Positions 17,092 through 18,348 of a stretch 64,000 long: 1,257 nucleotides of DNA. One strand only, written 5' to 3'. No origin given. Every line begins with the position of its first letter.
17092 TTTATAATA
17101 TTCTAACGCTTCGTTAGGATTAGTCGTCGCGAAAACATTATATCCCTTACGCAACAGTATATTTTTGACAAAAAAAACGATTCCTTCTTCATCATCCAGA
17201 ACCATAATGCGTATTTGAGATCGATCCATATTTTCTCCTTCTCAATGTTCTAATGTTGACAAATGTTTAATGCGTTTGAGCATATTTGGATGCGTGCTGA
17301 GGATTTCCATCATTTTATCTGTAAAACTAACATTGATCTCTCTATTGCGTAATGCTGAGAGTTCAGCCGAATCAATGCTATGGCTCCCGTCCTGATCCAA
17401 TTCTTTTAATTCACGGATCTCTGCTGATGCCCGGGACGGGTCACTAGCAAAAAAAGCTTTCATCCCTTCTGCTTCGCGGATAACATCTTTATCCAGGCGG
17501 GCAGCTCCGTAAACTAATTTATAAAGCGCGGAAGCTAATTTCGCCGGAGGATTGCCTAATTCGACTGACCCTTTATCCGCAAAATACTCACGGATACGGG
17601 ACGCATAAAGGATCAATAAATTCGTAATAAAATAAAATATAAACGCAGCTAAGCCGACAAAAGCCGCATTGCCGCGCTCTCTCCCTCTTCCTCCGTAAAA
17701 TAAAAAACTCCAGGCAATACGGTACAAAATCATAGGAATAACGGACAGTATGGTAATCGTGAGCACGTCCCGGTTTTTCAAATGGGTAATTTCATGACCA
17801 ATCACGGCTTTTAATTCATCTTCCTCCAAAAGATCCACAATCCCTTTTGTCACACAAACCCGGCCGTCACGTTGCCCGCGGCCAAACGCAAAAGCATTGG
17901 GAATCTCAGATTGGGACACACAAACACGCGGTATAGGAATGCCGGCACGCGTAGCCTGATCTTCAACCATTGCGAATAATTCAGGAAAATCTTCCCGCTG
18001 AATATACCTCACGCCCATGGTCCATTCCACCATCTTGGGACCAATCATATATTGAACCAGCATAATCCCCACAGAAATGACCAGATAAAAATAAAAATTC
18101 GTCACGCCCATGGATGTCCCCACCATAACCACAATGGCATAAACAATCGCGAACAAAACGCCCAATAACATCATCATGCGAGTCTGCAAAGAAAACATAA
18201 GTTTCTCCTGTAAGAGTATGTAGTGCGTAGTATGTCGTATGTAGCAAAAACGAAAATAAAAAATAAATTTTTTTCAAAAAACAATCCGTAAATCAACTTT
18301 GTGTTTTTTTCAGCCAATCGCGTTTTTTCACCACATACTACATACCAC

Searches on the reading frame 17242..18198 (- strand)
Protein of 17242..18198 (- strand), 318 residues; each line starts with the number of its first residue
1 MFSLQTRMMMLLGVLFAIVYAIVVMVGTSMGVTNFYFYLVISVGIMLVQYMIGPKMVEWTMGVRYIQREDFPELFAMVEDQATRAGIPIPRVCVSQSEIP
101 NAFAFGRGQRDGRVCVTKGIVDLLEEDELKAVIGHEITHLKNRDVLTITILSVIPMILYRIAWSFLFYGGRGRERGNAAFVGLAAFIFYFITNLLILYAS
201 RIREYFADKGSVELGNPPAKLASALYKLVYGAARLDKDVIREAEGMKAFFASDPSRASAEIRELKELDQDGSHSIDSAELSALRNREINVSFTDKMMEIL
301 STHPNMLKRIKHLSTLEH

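Call 65: search_protein_families(library=pfam, proteins=[window:17242-18198:-], max_evalue=0.001)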
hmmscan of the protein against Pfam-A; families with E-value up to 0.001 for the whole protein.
window:17242-18198:- (318 aa): 2 families
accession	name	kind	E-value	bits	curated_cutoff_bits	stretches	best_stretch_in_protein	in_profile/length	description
PF01435.24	Peptidase_M48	-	1e-37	130.3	20.3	1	71-315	4-184/186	Peptidase family M48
PF05569.17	Peptidase_M56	-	0.00021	21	31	1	24-158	90-222/296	BlaR1 peptidase M56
